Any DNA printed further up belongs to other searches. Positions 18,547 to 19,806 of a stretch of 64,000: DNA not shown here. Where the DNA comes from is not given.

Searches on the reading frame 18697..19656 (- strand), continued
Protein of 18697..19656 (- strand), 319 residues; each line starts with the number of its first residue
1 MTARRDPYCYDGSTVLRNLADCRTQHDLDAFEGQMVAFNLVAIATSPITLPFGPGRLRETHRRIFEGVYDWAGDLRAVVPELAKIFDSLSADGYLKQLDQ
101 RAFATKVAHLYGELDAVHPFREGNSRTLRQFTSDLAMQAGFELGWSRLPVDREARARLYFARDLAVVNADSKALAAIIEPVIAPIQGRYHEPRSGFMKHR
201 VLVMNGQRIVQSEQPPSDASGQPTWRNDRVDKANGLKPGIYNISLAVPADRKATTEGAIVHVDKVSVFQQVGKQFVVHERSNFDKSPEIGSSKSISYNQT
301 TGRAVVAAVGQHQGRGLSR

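Call 24: find_homologous_proteins(query=window:18697-19656:-, max_evalue=0.00001)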
Query window:18697-19656:- (319 aa): 279 proteins with E <= 0.00001 among 4025 candidates; the best 120 are listed.
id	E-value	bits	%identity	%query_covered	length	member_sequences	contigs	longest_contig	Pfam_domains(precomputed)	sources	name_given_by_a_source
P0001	2.2e-211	718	100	100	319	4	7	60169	PF18790.8,PF02661.24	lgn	-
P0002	4.1e-199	678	91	100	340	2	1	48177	PF18790.8,PF02661.24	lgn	-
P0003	3.8e-113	396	57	98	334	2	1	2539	PF18790.8,PF02661.24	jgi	-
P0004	4.6e-89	317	48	100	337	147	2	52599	PF18790.8,PF02661.24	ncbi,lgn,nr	ncbi:Fic family protein [Salmonella enterica]|nr:Fic family protein [Salmonella enterica]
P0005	5.0e-88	313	47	100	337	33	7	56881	PF18790.8,PF02661.24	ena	-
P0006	4.9e-87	310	47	100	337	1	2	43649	PF18790.8,PF02661.24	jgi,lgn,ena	jgi:cell filamentation protein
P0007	2.2e-86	308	47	100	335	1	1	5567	PF18790.8,PF02661.24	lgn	-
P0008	4.7e-85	303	47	100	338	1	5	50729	PF18790.8,PF02661.24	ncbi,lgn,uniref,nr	ncbi:cell filamentation protein Fic [Salmonella enterica subsp. diarizonae]|uniref:protein adenylylt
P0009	7.0e-83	296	45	100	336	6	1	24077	PF18790.8,PF02661.24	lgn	-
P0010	2.2e-82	295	45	100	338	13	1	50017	PF18790.8,PF02661.24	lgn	-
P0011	4.6e-80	287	46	100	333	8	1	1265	PF18790.8,PF02661.24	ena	-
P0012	4.5e-78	281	44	93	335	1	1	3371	PF18790.8,PF02661.24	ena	-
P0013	4.4e-70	254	52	76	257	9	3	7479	PF18790.8,PF02661.24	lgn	-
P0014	1.4e-57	213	51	57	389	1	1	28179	PF02661.24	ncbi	ncbi:MAG: Fic/DOC family protein [Gammaproteobacteria bacterium]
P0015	1.2e-50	190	49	57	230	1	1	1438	PF02661.24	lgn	-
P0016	3.6e-50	189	47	57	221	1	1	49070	PF02661.24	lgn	-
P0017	2.0e-47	180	48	56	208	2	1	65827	PF02661.24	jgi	jgi:cell filamentation protein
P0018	2.2e-47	180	49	55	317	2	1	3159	PF02661.24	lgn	-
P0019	9.1e-47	178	45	57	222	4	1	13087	PF02661.24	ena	-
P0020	2.2e-46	176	47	54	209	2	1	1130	PF02661.24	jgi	jgi:cell filamentation protein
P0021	7.5e-46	175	47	56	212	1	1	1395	PF02661.24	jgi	-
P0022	7.6e-46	175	49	56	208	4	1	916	PF02661.24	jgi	jgi:cell filamentation protein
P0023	7.6e-46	175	48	56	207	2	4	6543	PF02661.24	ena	-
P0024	1.4e-45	174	44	61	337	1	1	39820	PF02661.24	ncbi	-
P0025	1.5e-45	174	46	58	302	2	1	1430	PF18790.8,PF02661.24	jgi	jgi:fido (protein-threonine AMPylation protein)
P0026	2.4e-45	173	48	52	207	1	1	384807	PF02661.24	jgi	jgi:cell filamentation protein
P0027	4.6e-45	172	47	54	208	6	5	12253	PF02661.24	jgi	-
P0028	6.9e-45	172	47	52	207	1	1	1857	PF02661.24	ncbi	-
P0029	7.6e-45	171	46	55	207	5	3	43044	PF02661.24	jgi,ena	jgi:cell filamentation protein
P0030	7.9e-45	171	47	54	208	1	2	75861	PF02661.24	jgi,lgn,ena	jgi:cell filamentation protein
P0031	8.6e-45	171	42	62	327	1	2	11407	PF02661.24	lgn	-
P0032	1.9e-44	170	43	57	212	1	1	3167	PF02661.24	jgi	jgi:cell filamentation protein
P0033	2.3e-44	170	46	55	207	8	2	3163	PF02661.24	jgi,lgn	jgi:cell filamentation protein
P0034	2.8e-44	170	48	54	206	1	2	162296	PF02661.24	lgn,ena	-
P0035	2.8e-44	170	46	55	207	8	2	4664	PF02661.24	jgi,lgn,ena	-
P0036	3.1e-44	169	44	58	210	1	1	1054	PF02661.24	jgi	jgi:cell filamentation protein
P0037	3.7e-44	169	47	54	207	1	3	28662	PF02661.24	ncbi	-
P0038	3.9e-44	169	46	55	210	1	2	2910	PF02661.24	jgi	-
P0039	5.0e-44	169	43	56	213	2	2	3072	PF02661.24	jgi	-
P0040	6.2e-44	168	48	56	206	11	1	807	PF02661.24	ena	-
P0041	7.1e-44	168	45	54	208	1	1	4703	PF02661.24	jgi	jgi:cell filamentation protein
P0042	1.0e-43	168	49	54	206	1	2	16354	PF02661.24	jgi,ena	jgi:cell filamentation protein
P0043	1.8e-43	167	45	56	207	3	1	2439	PF02661.24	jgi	jgi:cell filamentation protein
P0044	2.1e-43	167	42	57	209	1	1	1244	PF02661.24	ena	-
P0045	2.3e-43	167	43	60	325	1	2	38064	PF02661.24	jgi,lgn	-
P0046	2.5e-43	166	46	54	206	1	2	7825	PF02661.24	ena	-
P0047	2.9e-43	166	42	62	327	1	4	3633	PF02661.24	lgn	-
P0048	3.0e-43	166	46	57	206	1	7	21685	PF02661.24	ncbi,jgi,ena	ncbi:MAG: Fic family protein [Terracidiphilus sp.]|jgi:cell filamentation protein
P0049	3.9e-43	166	44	57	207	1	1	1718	PF02661.24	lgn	-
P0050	4.0e-43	166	43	56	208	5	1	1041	PF02661.24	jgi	jgi:cell filamentation protein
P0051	4.3e-43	166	45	54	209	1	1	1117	PF02661.24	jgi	jgi:cell filamentation protein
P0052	5.0e-43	165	44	58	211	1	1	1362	PF02661.24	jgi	jgi:cell filamentation protein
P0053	5.3e-43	165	48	55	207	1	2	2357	PF02661.24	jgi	jgi:cell filamentation protein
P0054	5.3e-43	165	46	56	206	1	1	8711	PF02661.24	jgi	jgi:cell filamentation protein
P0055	5.7e-43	165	47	52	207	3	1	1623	PF02661.24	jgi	-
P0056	7.2e-43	165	45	55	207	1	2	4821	PF02661.24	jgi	jgi:cell filamentation protein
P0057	7.3e-43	165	48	54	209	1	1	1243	PF02661.24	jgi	jgi:cell filamentation protein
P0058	8.8e-43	165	47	55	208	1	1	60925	PF02661.24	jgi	jgi:cell filamentation protein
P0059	1.1e-42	164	45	56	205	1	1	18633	PF02661.24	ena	-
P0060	1.3e-42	164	47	54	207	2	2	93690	PF02661.24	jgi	jgi:cell filamentation protein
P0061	1.4e-42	164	46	55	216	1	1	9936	PF02661.24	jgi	jgi:cell filamentation protein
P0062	1.4e-42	164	47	55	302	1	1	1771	PF18790.8,PF02661.24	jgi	jgi:fido (protein-threonine AMPylation protein)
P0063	1.6e-42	164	47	56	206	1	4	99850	PF02661.24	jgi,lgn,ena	jgi:cell filamentation protein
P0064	2.1e-42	163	44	57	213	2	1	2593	PF02661.24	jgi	-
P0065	2.2e-42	163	45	58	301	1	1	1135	PF02661.24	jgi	-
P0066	2.6e-42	163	45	57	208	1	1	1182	PF02661.24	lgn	-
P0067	2.6e-42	163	47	54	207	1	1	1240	PF02661.24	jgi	jgi:cell filamentation protein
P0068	3.3e-42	163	45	56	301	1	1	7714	PF02661.24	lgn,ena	-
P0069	3.3e-42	163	46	56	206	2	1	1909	PF02661.24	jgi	jgi:cell filamentation protein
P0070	4.2e-42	162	47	57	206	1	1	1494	PF02661.24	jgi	jgi:cell filamentation protein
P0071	4.2e-42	162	44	55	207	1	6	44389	PF02661.24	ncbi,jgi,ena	jgi:cell filamentation protein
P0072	4.3e-42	162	45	56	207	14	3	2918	PF02661.24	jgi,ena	-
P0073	6.3e-42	162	46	56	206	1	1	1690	PF02661.24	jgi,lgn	jgi:cell filamentation protein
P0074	7.0e-42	162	46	55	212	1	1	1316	PF02661.24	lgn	-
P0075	7.5e-42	162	45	56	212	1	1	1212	PF02661.24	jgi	-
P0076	8.1e-42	161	47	55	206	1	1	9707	PF02661.24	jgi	jgi:cell filamentation protein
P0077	8.8e-42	161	44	56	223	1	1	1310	PF02661.24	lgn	-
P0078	9.9e-42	161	41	62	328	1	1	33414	PF02661.24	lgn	-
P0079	1.2e-41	161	48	54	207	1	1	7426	PF02661.24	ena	-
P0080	1.3e-41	161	45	56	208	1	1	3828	PF02661.24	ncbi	-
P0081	1.4e-41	161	46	56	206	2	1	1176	PF02661.24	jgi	-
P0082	1.4e-41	161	46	56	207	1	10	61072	PF02661.24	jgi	jgi:cell filamentation protein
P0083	1.5e-41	161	47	56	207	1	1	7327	PF02661.24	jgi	jgi:cell filamentation protein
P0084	1.9e-41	160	43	57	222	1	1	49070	PF02661.24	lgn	-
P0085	2.2e-41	160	47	54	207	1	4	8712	PF02661.24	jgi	jgi:cell filamentation protein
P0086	2.4e-41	160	46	57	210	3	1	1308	PF02661.24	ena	-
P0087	2.5e-41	160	46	54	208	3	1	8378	PF02661.24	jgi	jgi:cell filamentation protein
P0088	2.6e-41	160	48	54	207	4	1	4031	PF02661.24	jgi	jgi:cell filamentation protein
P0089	2.8e-41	160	45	55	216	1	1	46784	PF02661.24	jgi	jgi:cell filamentation protein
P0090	3.8e-41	159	47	55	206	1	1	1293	PF02661.24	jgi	jgi:cell filamentation protein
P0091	3.9e-41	159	44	54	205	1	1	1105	PF02661.24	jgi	jgi:cell filamentation protein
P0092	4.1e-41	159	46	57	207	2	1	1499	PF02661.24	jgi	-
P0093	5.1e-41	159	45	56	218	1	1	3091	PF02661.24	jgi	jgi:cell filamentation protein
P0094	6.4e-41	159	42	57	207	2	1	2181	PF02661.24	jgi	jgi:cell filamentation protein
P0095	7.3e-41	158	45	56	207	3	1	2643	PF02661.24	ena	-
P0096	7.4e-41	158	42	57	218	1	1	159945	PF02661.24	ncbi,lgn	-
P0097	7.9e-41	158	46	56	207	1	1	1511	PF02661.24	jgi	jgi:cell filamentation protein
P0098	9.1e-41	158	45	54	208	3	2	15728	PF02661.24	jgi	jgi:cell filamentation protein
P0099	9.3e-41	158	45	54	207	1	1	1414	PF02661.24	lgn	-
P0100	1.0e-40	158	46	56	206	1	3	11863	PF02661.24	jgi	jgi:cell filamentation protein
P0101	1.1e-40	158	46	56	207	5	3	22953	PF02661.24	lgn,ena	-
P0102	1.2e-40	158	46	56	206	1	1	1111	PF02661.24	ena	-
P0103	1.2e-40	158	45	55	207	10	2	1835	PF02661.24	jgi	jgi:cell filamentation protein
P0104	1.3e-40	157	47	54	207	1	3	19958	PF02661.24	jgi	jgi:cell filamentation protein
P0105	1.7e-40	157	47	54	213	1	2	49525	PF02661.24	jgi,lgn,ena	jgi:cell filamentation protein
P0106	1.9e-40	157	45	56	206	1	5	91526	PF02661.24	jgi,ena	jgi:cell filamentation protein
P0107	2.0e-40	157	44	55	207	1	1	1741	PF02661.24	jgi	jgi:cell filamentation protein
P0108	2.1e-40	157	47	54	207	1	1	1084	PF02661.24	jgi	jgi:cell filamentation protein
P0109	2.2e-40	157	44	56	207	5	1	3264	PF02661.24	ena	-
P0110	2.3e-40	157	44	55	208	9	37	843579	PF02661.24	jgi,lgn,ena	jgi:cell filamentation protein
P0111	2.6e-40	157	46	55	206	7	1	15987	PF02661.24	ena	-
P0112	3.3e-40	156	45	56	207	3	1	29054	PF02661.24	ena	-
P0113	3.3e-40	156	43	56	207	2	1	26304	PF02661.24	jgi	jgi:cell filamentation protein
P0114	3.6e-40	156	45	56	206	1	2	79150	PF02661.24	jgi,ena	jgi:cell filamentation protein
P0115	3.9e-40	156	43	56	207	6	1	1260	PF02661.24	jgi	jgi:cell filamentation protein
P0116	4.0e-40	156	44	56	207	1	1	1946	PF02661.24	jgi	jgi:cell filamentation protein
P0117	4.3e-40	156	45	55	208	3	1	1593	PF02661.24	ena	-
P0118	4.4e-40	156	45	56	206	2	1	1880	PF02661.24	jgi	-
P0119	4.8e-40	156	45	56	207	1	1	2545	PF02661.24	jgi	jgi:cell filamentation protein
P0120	6.7e-40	155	45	55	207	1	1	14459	PF02661.24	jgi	jgi:cell filamentation protein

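Call 29: find_encoding_contigs(protein=P0002, flank=10000, max_places=4)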
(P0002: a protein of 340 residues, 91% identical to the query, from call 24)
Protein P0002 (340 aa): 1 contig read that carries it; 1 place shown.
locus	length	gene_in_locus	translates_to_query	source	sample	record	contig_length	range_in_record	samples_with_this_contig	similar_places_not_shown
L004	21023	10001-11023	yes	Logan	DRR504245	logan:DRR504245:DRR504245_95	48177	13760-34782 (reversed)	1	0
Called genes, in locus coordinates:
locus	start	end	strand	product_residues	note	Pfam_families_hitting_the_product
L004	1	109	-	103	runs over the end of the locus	PF05101:VirB3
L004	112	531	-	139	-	PF04956:TrbC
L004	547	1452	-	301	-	PF00437:T2SSE, PF09818:ABC_ATPase (weak)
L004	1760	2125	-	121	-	PF01381:HTH_3, PF13443:HTH_26, PF13560:HTH_31 (weak)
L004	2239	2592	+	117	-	PF00436:SSB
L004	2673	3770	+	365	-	PF10134:RPA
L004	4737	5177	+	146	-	PF03230:Antirestrict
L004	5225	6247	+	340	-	PF27393:KlcB_N, PF27190:KlcB_3rd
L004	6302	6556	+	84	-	-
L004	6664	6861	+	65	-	PF10892:DUF2688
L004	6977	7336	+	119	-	PF17394:KleE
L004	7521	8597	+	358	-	PF01656:CbiA, PF09140:MipZ (weak), PF13614:AAA_31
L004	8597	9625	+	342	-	PF02195:ParB_N, PF08535:KorB, PF06613:KorB_C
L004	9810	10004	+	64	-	PF18495:VbhA (faint)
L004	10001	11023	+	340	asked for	PF02661:Fic, PF18790:KfrB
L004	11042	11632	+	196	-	-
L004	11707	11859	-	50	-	-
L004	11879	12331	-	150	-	PF11657:Activator-TraM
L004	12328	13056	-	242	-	PF01656:CbiA, PF10609:ParA (weak), PF13614:AAA_31 (weak)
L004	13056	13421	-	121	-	PF17273:DUF5338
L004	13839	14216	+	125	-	PF21983:NikA-like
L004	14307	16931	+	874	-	PF03432:Relaxase, PF22863:TraI_middle, PF18821:LPD7, PF22287:TraI-like_C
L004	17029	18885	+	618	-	PF02534:T4SS-DNA_transf, PF10412:TrwB_AAD_bind, PF02534:T4SS-DNA_transf, PF12696:TraG-D_C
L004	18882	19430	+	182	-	PF10502:Peptidase_S26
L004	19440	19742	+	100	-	-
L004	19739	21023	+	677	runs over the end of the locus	PF01751:Toprim, PF01131:Topoisom_bac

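Call 30: find_encoding_contigs(protein=P0001, flank=3000, max_places=8)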
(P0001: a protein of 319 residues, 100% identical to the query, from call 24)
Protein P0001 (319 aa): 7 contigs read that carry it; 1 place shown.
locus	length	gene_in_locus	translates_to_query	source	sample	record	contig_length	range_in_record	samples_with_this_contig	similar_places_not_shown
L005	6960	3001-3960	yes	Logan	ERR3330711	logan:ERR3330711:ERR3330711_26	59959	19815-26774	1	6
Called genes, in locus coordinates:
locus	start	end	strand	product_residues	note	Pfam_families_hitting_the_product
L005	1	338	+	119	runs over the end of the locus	PF17394:KleE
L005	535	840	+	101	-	PF16509:KORA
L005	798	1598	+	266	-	PF01656:CbiA, PF09140:MipZ (weak), PF10609:ParA (faint), PF13614:AAA_31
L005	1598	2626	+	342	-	PF02195:ParB_N, PF08535:KorB, PF06613:KorB_C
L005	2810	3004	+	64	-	-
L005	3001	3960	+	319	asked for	PF02661:Fic, PF18790:KfrB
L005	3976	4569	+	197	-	-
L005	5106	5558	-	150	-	PF11657:Activator-TraM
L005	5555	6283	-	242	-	PF01656:CbiA, PF10609:ParA (weak), PF13614:AAA_31 (weak)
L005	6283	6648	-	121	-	PF17273:DUF5338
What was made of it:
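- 18697..19656 (-): 319-aa Fic::KfrB fusion protein. Fic core is residues 1-~188, a low-confidence linker covers ~189-196, and complete KfrB is residues 197-319. The exact protein occurs on 7 contigs of about 60 kb (calls 24, 30).
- The exact allele is found on 7 contigs, so it is not rapidly lost (call 30). The allele is seen on 7 contigs (call 30).
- Tried and rejected: Assembly artefact as the cause of the deletion: unlikely, because the identical 319-aa protein is on 7 contigs (call 30).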

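Call 40: find_encoding_contigs(protein=P0026, flank=3000, max_places=2)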
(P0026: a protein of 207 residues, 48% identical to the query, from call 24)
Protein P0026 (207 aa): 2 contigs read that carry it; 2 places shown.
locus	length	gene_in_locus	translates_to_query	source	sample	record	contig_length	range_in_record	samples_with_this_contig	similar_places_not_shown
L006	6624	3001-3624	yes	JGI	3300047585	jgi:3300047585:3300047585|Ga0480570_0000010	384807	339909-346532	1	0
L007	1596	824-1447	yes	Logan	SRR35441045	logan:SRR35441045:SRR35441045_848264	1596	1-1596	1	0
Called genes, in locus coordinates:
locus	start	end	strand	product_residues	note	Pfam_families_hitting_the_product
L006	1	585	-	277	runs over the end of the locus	PF01255:Prenyltransf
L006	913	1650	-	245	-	PF01381:HTH_3, PF12844:HTH_19, PF13443:HTH_26 (weak), PF13560:HTH_31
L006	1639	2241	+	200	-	-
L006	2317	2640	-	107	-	-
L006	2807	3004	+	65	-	-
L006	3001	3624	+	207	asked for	PF02661:Fic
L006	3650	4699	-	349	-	-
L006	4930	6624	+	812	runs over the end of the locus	PF12704:MacB_PCD, PF02687:FtsX, PF12704:MacB_PCD, PF02687:FtsX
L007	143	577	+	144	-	-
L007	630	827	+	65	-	-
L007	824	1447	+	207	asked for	PF02661:Fic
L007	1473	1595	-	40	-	?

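Call 41: find_encoding_contigs(protein=P0017, flank=3000, max_places=2)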
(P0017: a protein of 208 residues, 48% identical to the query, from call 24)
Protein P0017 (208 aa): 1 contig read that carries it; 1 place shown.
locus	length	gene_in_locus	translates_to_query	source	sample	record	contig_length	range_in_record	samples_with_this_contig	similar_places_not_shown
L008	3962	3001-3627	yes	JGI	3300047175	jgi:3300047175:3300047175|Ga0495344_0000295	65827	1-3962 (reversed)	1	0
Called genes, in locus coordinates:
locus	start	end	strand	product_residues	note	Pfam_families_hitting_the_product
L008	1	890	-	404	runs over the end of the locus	-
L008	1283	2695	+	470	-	PF07690:MFS_1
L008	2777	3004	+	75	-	PF18495:VbhA (weak)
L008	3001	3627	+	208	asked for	PF02661:Fic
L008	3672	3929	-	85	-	PF01037:AsnC_trans_reg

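Call 42: find_encoding_contigs(protein=P0034, flank=3000, max_places=2)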
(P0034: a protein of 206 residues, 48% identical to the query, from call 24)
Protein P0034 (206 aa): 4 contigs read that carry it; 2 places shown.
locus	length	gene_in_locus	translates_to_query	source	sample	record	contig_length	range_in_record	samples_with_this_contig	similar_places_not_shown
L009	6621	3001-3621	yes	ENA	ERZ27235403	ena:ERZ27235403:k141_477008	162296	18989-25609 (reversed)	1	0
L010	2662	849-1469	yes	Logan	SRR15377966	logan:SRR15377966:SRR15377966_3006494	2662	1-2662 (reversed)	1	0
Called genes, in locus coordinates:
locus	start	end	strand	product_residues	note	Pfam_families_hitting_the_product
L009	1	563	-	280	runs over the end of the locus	PF01255:Prenyltransf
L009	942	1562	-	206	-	PF12844:HTH_19, PF13443:HTH_26 (weak), PF13560:HTH_31, PF01381:HTH_3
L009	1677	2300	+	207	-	-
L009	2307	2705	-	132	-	-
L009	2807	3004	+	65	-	PF18495:VbhA (weak)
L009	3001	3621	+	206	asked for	PF02661:Fic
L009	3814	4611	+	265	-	PF00378:ECH_1, PF16113:ECH_2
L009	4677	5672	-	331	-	-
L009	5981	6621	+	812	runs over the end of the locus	PF12704:MacB_PCD, PF02687:FtsX, PF12704:MacB_PCD, PF02687:FtsX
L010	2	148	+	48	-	?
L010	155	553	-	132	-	-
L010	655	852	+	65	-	PF18495:VbhA (weak)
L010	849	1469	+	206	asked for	PF02661:Fic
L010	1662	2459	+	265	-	PF00378:ECH_1, PF16113:ECH_2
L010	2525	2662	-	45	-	?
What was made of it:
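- Closest known: Stand-alone FicTA modules. Same: Chromosomal GNSR relatives of ~207 aa have 65-75-aa antitoxins with the same 4-bp overlap (calls 40-42).
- The same cassette is common on chromosomes, where no such role applies (calls 40-42).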

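Call 46: predict_structure(alignment_id=A2)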
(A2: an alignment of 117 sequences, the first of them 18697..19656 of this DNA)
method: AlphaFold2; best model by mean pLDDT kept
length: 319 residues; sequences in the alignment: 117
mean_pLDDT: 91.1   pTM: 0.64
mean pLDDT of the five models: 91.1, 90.3, 89.9, 89.6, 88.6
residues with pLDDT >= 90: 261; 70-90: 34; 50-70: 10; < 50: 14
segments of 3 or more residues with pLDDT < 50: 189-194, 313-318
pLDDT, mean of each block of 10 residues (from residue 1): 76 95 97 97 92 97 98 87 96 96 98 94 94 96 91 93 96 98 74 64 97 85 91 96 94 96 97 96 96 95 91 49
secondary structure, 60 per line:
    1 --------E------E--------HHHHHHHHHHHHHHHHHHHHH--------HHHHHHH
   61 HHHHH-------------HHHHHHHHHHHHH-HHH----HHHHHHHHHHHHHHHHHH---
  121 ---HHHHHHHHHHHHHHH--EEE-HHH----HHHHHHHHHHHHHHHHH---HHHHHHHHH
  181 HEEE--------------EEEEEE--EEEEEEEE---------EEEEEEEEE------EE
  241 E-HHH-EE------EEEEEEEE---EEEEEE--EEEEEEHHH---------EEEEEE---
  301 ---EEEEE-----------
elements in order: H25-45 H54-65 H79-91 H100-117 H124-138 E141-143 H152-168 H172-181 E182-184 E199-204 E207-214 E224-232 E239-241 E255-262 E266-271 E274-279 E292-297 E304-308
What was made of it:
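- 18697..19656 (-): AlphaFold2 model with mean pLDDT 91: helical Fic core plus an all-beta C-terminal domain (call 46).
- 19426..19427 (-): Junction of a 63-bp in-frame deletion, inside codon 77. It removes 21 residues (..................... in the sister plasmid), which form the Fic beta-hairpin flap between helices alpha2 and alpha3. The model shows only a loop at residues 66-78 (call 46).
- On Canonical AMP-transferase Fic: The model shows a loop only (call 46).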
